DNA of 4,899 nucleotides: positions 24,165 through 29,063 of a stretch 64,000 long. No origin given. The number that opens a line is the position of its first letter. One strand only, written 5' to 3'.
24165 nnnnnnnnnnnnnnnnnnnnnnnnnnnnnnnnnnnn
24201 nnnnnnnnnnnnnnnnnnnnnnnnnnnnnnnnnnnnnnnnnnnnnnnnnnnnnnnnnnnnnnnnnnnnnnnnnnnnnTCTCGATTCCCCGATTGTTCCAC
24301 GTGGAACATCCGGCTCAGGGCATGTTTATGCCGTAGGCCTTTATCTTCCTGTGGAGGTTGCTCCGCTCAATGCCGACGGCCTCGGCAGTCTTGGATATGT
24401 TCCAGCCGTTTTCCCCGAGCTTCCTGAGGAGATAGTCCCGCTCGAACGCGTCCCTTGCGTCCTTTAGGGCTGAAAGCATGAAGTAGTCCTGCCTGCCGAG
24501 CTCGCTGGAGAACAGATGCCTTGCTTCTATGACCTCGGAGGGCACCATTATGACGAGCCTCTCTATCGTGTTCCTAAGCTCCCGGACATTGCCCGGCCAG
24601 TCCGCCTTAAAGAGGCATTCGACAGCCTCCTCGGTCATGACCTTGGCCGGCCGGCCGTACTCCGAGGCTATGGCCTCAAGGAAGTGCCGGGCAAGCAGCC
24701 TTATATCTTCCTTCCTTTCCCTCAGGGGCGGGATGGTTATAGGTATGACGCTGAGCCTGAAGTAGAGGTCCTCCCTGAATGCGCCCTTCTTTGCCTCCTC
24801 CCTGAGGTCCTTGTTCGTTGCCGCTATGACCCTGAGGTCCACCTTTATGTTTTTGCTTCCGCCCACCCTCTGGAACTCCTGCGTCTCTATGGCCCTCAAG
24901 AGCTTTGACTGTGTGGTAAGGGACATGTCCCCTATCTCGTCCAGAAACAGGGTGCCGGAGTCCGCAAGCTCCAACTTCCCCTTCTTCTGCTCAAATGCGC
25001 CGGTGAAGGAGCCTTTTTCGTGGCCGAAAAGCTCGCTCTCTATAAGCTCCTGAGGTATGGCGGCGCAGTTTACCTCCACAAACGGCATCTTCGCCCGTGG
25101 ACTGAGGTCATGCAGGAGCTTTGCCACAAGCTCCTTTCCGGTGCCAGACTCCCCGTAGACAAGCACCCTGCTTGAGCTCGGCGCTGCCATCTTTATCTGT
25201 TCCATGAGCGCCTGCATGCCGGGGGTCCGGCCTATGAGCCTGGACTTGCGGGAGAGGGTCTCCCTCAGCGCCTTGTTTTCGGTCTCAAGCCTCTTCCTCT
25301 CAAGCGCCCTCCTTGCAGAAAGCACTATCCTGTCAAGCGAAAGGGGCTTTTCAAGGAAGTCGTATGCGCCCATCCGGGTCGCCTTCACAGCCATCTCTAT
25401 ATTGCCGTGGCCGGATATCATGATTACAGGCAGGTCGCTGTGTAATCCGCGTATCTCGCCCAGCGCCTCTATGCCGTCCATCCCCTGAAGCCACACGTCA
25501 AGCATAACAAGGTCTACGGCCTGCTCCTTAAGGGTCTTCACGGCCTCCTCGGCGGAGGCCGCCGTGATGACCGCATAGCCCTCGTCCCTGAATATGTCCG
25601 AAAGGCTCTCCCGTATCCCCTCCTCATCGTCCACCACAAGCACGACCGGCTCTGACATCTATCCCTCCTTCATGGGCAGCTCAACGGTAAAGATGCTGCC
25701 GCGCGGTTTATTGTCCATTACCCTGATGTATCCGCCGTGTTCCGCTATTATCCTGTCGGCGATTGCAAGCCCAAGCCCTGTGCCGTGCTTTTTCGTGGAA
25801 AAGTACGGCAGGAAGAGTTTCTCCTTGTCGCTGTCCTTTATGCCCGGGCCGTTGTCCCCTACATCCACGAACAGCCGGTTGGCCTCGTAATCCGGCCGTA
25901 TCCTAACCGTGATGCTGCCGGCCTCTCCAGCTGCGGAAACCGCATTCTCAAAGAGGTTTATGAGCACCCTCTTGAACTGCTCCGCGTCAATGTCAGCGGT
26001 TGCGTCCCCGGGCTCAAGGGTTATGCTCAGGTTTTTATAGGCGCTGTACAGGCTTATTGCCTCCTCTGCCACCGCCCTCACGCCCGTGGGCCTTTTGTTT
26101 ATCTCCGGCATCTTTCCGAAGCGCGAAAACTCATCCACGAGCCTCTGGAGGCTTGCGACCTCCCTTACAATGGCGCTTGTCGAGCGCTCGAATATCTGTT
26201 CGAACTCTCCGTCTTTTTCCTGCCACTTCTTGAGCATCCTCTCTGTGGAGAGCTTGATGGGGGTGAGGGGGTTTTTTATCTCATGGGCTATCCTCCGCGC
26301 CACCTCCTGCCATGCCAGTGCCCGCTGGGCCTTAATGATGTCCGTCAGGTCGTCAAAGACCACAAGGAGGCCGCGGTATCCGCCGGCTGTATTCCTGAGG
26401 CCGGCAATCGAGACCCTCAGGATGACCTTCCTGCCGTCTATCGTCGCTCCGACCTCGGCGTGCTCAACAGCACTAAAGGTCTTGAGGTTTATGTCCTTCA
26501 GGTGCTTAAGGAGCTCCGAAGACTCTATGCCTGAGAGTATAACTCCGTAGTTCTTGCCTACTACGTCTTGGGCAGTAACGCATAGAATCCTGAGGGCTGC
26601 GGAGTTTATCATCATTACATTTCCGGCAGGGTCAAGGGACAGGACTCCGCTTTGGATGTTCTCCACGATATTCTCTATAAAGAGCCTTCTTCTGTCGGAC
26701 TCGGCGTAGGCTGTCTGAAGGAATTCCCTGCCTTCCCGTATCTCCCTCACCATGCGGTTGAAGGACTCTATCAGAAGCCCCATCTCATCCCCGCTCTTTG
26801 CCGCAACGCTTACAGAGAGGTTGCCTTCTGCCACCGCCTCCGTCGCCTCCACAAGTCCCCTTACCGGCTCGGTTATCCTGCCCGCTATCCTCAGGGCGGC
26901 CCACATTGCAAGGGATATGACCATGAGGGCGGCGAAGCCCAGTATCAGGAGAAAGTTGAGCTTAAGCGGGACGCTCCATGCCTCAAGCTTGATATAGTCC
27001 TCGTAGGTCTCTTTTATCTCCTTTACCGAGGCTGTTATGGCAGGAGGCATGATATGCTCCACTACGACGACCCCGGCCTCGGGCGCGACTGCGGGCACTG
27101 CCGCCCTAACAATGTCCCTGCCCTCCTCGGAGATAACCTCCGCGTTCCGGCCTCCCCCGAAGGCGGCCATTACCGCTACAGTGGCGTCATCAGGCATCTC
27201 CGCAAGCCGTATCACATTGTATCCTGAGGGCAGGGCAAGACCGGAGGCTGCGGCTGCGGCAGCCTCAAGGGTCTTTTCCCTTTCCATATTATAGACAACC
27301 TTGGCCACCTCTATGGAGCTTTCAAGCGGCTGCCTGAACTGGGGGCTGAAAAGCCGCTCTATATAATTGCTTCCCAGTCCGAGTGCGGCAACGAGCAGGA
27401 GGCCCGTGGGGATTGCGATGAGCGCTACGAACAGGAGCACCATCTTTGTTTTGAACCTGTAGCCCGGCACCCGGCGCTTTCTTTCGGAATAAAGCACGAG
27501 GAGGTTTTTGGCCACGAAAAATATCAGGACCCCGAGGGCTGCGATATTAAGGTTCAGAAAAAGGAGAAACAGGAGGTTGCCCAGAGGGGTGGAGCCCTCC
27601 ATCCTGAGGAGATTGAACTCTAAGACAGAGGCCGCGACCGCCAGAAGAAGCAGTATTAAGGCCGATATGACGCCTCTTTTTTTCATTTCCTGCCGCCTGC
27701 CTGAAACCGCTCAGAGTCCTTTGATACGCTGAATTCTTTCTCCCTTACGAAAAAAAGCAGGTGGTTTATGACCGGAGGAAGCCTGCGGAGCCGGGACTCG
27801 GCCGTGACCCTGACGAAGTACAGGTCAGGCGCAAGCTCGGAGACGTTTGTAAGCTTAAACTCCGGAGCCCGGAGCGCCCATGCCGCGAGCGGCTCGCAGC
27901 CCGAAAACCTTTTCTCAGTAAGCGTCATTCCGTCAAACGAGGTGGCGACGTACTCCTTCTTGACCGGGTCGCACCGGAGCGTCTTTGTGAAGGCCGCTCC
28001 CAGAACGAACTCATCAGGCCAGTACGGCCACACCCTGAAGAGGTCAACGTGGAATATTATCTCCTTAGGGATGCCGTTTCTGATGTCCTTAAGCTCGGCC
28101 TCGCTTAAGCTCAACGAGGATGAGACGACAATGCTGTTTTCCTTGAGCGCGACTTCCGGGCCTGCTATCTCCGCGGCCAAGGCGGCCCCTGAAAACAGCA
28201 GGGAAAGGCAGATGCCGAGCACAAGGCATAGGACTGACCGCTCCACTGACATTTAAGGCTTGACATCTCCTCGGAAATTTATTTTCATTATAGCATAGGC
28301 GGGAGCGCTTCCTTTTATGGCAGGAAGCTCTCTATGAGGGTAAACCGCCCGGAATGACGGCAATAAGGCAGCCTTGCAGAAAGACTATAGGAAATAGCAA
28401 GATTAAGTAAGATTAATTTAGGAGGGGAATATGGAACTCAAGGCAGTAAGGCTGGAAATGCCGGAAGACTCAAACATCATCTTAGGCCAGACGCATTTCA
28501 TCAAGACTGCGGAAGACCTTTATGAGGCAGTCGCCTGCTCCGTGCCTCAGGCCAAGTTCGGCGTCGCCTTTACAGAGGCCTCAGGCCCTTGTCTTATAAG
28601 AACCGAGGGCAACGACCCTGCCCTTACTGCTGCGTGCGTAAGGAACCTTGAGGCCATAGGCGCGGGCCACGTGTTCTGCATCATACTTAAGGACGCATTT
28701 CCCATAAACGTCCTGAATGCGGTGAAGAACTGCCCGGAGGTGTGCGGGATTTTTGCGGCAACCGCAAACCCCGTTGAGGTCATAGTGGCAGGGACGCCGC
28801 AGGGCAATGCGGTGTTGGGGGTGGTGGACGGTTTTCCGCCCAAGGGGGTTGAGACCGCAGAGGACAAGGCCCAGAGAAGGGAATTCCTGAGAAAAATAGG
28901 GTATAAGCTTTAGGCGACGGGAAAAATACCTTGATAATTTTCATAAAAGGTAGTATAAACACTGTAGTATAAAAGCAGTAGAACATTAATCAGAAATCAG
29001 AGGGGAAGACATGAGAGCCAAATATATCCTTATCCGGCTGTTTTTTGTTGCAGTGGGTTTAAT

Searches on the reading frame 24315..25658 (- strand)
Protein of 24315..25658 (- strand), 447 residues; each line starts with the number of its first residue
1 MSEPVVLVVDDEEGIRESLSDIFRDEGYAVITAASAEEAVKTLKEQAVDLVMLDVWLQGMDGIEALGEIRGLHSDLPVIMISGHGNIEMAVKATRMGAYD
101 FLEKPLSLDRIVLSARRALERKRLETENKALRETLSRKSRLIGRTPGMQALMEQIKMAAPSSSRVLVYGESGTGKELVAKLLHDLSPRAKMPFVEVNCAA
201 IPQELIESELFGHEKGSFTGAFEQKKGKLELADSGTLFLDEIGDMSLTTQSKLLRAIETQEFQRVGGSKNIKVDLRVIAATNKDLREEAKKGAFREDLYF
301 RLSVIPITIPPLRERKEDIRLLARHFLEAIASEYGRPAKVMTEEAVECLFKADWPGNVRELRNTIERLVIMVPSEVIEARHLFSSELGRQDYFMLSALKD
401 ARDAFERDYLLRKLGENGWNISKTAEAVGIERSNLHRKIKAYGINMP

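Call 21: search_protein_families(library=ncbifam, proteins=[window:24315-25658:-], max_evalue=0.00001)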
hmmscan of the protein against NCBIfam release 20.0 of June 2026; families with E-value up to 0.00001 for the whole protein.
window:24315-25658:- (447 aa): 106 families (the best 25 are shown)
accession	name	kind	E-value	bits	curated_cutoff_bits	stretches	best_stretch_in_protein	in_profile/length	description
NF051870.1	NAssimRespRegNtrX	equivalog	1.6e-152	508.6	600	1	6-444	4-452/452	nitrogen assimilation response regulator NtrX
TIGR01818.1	ntrC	equivalog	2.9e-132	441.8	558.6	1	6-391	1-385/463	nitrogen regulation protein NR(I)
NF008469.0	PRK11361.1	equivalog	8.8e-129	430.2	714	1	5-445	6-457/461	acetoacetate metabolism transcriptional regulator AtoC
TIGR02915.1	PEP_resp_reg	equivalog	2e-128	429.1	502.6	1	6-444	1-444/445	PEP-CTERM-box response regulator transcription factor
NF007689.0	PRK10365.1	equivalog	2.9e-112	375.7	760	1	6-439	8-439/441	sigma-54-dependent response regulator transcription factor ZraR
NF041946.1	LuxO_transreg_Vib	equivalog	8.2e-112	374.3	800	1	32-382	25-376/463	quorum-sensing sigma-54 dependent transcriptional regulator LuxO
TIGR01817.1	nifA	equivalog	2.2e-111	373.3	528.85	1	118-384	175-440/534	nif-specific transcriptional activator NifA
NF008176.1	PRK10923.1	equivalog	2.4e-111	372.6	620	1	2-379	2-378/469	nitrogen regulation protein NR(I)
NF011695.0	PRK15115.1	equivalog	3.5e-109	365.5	763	1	6-438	9-432/445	two-component system response regulator GlrR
NF003451.0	PRK05022.1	equivalog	2.7e-106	356.3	476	1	120-444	169-510/512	nitric oxide reductase transcriptional regulator NorR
NF049963.1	RespRegFlgRCampy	domain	9.8e-101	337.7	750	1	6-443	3-428/429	fla regulon two-component system response regulator FlgR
NF041552.1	TF_PrdR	equivalog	1.9e-98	330.3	795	1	124-443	254-577/577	sigma-54 dependent transcriptional regulator PrdR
NF038308.1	RNA_repair_RtcR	equivalog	2.8e-97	326.8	650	1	87-393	123-442/530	RNA repair transcriptional activator RtcR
NF050807.1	TransRegFlbDCaul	equivalog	5.6e-97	325.4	750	1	7-386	4-365/454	sigma-54-dependent transcriptional regulator FlbD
TIGR02974.1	phageshock_pspF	equivalog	7.1e-88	295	443.55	1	141-375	1-236/336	phage shock protein operon transcriptional activator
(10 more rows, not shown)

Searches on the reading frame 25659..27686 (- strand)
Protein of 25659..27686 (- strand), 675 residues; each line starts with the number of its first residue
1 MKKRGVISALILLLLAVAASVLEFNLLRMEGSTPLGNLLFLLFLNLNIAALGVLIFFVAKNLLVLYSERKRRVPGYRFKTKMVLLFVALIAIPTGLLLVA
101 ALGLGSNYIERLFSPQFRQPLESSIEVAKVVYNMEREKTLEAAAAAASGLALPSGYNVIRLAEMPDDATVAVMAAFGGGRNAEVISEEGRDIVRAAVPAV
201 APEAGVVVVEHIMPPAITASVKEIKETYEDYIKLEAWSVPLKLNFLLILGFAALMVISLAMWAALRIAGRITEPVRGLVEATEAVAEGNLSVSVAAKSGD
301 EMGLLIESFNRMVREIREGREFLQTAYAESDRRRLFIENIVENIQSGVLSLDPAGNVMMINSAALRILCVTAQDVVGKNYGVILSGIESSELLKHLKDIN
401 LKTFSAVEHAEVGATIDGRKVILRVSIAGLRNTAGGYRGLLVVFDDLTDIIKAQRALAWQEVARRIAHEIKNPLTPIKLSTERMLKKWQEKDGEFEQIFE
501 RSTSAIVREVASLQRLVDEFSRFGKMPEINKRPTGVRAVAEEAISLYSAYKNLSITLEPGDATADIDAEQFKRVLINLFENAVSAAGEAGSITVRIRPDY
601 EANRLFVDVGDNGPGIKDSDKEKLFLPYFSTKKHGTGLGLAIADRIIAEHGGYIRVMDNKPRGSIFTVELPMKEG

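Call 21: search_protein_families(library=ncbifam, proteins=[window:25659-27686:-], max_evalue=0.00001)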
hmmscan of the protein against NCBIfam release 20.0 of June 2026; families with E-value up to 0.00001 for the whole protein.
window:25659-27686:- (675 aa): 80 families (the best 25 are shown)
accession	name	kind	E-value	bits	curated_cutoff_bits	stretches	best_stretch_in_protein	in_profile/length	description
NF008468.0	PRK11360.1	equivalog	3.9e-67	227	646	1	252-674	203-610/616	two-component system sensor histidine kinase AtoS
NF047496.1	HK_LIC11548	equivalog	1.7e-60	205.4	750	2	449-672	350-589/589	LIC_11548 family sensor histidine kinase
NF033092.0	HK_WalK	equivalog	2e-49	168.7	725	1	248-672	178-594/594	cell wall metabolism sensor histidine kinase WalK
NF046044.1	PnpS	equivalog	1.7e-41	142.6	400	1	276-671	3-390/390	two-component system histidine kinase PnpS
NF007688.0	PRK10364.1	equivalog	5.6e-36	124.3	479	1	454-673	235-452/460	two-component system sensor histidine kinase ZraS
NF040691.1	MtrAB_MtrB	equivalog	1.4e-29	103.5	450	2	466-674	278-494/507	MtrAB system histidine kinase MtrB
NF052574.1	HisKinEspCMyxo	equivalog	1.4e-28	99.5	1200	1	252-672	200-637/785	serine histidine kinase EspC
NF007004.0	PRK09467.1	equivalog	1.9e-28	99.5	415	1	466-673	239-437/440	two-component system sensor histidine kinase EnvZ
NF045911.1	TCSHisKinNblS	equivalog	3.5e-28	98.3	1000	1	255-672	193-620/621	two-component system sensor histidine kinase NblS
NF008293.1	PRK11073.1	equivalog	1.4e-27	96.9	240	1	338-673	10-348/349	nitrogen regulation protein NR(II)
NF033093.1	HK_VicK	exception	3.6e-27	95.1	680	1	243-673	14-436/448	cell wall metabolism sensor histidine kinase VicK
TIGR02966.1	phoR_proteo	equivalog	7.9e-27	94.1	334.2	1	338-669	9-332/333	phosphate regulon sensor histidine kinase PhoR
NF010411.0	PRK13837.1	equivalog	1.1e-24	86.5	647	1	463-674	454-677/828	two-component system VirA-like sensor kinase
TIGR02956.1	TMAO_torS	equivalog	2.4e-24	85.5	676.5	1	467-675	472-685/967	TMAO reductase system sensor histidine kinase/response regulator TorS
NF008312.0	PRK11100.1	equivalog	3.5e-24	85.5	356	1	464-672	261-474/477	two-component system sensor histidine kinase CreC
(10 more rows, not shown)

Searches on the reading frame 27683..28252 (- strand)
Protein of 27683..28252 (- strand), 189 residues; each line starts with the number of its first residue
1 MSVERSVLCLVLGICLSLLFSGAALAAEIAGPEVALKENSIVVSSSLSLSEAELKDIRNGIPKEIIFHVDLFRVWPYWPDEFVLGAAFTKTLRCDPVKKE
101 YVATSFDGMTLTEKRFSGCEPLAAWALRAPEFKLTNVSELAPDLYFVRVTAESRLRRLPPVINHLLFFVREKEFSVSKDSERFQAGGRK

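Call 73: search_protein_families(library=pfam, proteins=[window:27683-28252:-], max_evalue=0.000001)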
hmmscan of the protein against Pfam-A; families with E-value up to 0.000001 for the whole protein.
window:27683-28252:- (189 aa): 1 family
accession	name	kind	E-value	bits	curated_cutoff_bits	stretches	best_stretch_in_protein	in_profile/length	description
PF14334.11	DUF4390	-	6.4e-16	58.7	27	1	28-176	5-155/161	Domain of unknown function (DUF4390)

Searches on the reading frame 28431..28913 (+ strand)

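Call 73: search_protein_families(library=pfam, proteins=[window:28431-28913:+], max_evalue=0.000001)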
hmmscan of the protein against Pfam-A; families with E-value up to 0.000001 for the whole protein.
window:28431-28913:+ (160 aa): 1 family
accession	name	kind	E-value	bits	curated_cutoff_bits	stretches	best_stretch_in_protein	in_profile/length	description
PF04008.19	Adenosine_kin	-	4e-74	248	25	1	6-159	1-154/154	Adenosine specific kinase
